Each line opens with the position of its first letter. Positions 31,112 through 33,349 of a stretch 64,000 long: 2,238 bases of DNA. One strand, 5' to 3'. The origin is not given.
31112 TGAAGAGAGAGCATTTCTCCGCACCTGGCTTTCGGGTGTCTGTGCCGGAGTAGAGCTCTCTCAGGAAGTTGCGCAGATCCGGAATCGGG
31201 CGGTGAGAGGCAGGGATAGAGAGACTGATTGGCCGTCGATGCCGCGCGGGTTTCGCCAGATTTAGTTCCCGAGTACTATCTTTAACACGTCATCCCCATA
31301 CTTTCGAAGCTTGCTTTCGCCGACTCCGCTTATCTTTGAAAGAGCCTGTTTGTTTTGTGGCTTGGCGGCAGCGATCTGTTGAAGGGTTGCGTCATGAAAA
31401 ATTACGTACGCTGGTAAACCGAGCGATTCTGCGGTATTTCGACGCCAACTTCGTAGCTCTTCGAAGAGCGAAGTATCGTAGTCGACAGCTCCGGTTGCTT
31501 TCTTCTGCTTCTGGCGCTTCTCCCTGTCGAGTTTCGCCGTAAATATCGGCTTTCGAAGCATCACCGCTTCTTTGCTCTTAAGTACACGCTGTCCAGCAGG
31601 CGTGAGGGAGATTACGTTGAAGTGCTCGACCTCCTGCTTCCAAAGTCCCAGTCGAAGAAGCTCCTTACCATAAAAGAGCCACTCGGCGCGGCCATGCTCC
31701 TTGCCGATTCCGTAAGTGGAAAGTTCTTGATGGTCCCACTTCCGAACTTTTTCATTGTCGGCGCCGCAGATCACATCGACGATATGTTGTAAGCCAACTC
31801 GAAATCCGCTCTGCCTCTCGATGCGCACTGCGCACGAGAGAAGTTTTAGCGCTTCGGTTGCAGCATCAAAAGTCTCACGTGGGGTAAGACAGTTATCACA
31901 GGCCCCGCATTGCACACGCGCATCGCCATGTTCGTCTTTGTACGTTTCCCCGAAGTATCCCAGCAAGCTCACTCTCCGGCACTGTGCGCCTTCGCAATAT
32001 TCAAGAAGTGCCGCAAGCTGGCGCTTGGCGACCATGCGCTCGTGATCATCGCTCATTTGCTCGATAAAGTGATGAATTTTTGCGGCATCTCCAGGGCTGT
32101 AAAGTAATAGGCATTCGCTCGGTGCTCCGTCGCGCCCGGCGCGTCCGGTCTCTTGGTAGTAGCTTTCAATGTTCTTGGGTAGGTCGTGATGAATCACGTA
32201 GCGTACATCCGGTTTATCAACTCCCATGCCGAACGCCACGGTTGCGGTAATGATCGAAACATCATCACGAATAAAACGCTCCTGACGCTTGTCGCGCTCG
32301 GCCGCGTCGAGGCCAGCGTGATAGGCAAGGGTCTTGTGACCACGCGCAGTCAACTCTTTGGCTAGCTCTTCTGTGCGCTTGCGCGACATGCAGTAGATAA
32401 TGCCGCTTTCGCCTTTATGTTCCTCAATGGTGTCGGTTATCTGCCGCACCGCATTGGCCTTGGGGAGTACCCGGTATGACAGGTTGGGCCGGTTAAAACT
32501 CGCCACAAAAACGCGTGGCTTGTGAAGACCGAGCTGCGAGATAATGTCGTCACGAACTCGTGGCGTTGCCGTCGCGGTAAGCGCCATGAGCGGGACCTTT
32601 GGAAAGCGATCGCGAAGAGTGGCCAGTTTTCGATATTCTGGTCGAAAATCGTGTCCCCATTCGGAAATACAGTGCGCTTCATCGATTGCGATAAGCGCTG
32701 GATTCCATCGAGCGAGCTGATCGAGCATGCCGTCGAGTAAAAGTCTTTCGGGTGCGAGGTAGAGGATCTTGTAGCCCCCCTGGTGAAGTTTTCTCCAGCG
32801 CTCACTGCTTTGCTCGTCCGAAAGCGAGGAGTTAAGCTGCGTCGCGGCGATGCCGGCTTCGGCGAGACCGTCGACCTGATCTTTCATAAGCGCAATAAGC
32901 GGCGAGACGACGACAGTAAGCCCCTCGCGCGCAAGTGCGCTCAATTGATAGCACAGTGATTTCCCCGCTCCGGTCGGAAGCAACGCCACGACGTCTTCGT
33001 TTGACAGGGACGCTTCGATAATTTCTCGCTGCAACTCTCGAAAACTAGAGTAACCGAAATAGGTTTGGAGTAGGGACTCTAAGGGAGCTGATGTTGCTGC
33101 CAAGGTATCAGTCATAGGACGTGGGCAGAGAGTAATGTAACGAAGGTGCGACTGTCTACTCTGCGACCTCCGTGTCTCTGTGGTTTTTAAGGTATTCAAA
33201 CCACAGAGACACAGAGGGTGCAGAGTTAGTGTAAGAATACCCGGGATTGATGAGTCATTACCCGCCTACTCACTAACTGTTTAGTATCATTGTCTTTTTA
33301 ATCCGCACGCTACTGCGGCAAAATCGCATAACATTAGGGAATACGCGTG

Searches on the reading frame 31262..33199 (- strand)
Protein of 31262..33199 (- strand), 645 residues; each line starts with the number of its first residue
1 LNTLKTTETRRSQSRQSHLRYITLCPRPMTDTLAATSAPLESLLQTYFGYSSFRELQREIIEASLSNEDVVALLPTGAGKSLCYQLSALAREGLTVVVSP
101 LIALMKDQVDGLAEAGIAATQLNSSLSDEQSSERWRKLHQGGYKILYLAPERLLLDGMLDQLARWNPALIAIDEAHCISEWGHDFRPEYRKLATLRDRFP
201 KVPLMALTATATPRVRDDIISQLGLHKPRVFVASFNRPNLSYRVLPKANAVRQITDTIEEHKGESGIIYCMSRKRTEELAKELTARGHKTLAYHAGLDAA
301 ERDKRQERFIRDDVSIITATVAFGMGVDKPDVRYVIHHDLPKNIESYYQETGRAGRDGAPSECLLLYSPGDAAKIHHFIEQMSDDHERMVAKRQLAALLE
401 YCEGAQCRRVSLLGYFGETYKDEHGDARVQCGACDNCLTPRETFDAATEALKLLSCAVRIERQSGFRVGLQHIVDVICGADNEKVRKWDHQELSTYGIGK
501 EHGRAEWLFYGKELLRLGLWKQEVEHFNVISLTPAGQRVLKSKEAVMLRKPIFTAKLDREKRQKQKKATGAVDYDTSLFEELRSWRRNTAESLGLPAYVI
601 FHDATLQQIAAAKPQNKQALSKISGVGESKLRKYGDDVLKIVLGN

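Call 6: search_protein_families(library=pfam, proteins=[window:31262-33199:-], max_evalue=0.01)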
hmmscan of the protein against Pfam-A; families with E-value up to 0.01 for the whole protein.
window:31262-33199:- (645 aa): 7 families
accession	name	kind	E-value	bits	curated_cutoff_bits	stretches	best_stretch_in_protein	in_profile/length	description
PF00270.35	DEAD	-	2.6e-27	96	26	1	55-215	2-163/167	DEAD/DEAH box helicase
PF09382.16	RQC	-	2.7e-27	95.3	23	1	440-552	1-109/114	RQC domain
PF00570.28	HRDC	-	5.8e-24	84.3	23.8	1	576-642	2-68/68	HRDC domain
PF00271.37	Helicase_C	-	2.4e-23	82.9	23.5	1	252-358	4-110/110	Helicase conserved C-terminal domain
PF16124.10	RecQ_Zn_bind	-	1e-17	65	25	1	369-438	1-66/66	RecQ zinc-binding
PF04851.21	ResIII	-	9.8e-05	22.8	22.5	1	53-211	4-162/164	Type III restriction enzyme, res subunit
PF13604.12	AAA_30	-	0.0014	18.9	27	0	55-181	4-103/191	AAA domain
